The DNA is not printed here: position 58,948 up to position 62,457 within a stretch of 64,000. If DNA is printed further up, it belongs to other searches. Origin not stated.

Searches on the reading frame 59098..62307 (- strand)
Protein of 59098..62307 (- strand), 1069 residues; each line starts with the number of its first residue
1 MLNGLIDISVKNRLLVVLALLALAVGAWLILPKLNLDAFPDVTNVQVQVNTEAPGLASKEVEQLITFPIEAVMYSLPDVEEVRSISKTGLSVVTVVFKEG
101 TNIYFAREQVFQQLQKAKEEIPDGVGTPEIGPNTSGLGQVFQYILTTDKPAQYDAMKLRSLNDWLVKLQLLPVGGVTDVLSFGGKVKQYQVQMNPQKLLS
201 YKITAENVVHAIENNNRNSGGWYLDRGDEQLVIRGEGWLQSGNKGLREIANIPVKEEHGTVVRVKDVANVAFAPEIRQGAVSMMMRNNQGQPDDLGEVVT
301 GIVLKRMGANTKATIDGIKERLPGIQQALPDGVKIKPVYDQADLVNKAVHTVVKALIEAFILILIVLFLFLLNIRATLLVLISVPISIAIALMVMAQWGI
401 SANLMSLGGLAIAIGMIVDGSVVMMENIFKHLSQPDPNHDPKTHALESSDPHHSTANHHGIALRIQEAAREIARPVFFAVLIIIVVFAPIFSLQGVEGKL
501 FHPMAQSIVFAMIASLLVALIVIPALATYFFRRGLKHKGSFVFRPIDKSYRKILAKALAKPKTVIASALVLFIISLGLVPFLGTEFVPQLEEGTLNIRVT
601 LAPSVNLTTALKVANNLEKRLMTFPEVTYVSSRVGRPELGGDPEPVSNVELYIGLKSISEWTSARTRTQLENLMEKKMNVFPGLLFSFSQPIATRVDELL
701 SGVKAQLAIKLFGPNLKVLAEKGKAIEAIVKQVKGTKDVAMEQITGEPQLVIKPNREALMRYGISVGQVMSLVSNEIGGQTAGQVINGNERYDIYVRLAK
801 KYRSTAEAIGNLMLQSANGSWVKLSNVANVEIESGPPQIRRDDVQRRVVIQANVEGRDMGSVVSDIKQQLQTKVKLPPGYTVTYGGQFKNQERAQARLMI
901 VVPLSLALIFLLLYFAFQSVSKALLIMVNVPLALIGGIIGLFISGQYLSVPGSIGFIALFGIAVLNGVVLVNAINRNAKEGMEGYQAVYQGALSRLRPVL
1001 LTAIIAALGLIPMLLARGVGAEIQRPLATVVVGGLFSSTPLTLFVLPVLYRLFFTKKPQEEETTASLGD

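Call 6: search_protein_families(library=pfam, proteins=[window:59098-62307:-])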
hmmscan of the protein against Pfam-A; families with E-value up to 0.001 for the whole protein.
window:59098-62307:- (1069 aa): 2 families
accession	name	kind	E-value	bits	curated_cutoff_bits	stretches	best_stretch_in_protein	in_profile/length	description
PF00873.25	ACR_tran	-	1.6e-283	943.6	28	1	6-1053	2-1020/1021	AcrB/AcrD/AcrF family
PF03176.21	MMPL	-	2.5e-05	23.9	20.5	0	853-1049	97-298/333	MMPL family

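Call 9: search_protein_families(library=ncbifam, proteins=[window:59098-62307:-])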
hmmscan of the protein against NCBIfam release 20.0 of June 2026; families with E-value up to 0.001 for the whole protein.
window:59098-62307:- (1069 aa): 18 families
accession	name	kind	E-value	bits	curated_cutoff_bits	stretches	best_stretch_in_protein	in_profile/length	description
TIGR00914.1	2A0601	subfamily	0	1088.6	701.45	1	1-1063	1-1045/1051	CusA/CzcA family heavy metal efflux RND transporter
NF033617.1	RND_permease_2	subfamily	1.5e-160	536.3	1250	2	468-1053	425-1007/1009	multidrug efflux RND transporter permease subunit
NF000282.2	RND_permease_1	subfamily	1.1e-128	430.8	1250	1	16-1052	12-1026/1029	multidrug efflux RND transporter permease subunit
TIGR00915.1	2A0602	subfamily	2.6e-113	379.8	940.35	1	16-1062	13-1040/1050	efflux RND transporter permease subunit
NF007133.0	PRK09579.1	equivalog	3.2e-93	313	1763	1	14-1064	13-1013/1017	multidrug efflux RND transporter permease subunit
NF007798.0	PRK10503.1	equivalog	9.6e-91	304.9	1584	1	11-1053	22-1022/1040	MdtB/MuxB family multidrug efflux RND transporter permease subunit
NF007842.1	PRK10555.1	equivalog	5.5e-89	299.3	1854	1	16-1059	13-1032/1036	multidrug efflux RND transporter permease AcrD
NF007905.0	PRK10614.1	equivalog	2.5e-81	273.8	1774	1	17-1056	15-1010/1025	multidrug efflux RND transporter permease subunit MdtC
NF007131.0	PRK09577.1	equivalog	1.2e-73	248.4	1768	1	17-1051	14-1020/1045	multidrug efflux RND transporter permease subunit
NF011706.2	PRK15127.1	equivalog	1.4e-72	245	2150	1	16-1056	13-1035/1049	multidrug efflux RND transporter permease subunit AcrB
NF000037.1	RND_perm_OqxB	exception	8.6e-66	222.5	2200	1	16-1051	15-1032/1050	multidrug efflux RND transporter permease subunit OqxB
TIGR00921.1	2A067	subfamily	2.1e-11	42.6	351.9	2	849-1053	140-346/733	hydrophobe/amphiphile efflux-3 (HAE3) family transporter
TIGR00916.1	2A0604s01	subfamily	9.4e-11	41.8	148.6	1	886-1021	80-211/231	SecD/SecF family protein translocase subunit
TIGR01129.1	secD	equivalog_domain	1.3e-08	34.4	244.4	1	343-431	241-327/397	protein translocase subunit SecD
NF006356.0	PRK08578.1-4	equivalog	3.7e-06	26.7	330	1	308-429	111-224/302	preprotein translocase subunit SecF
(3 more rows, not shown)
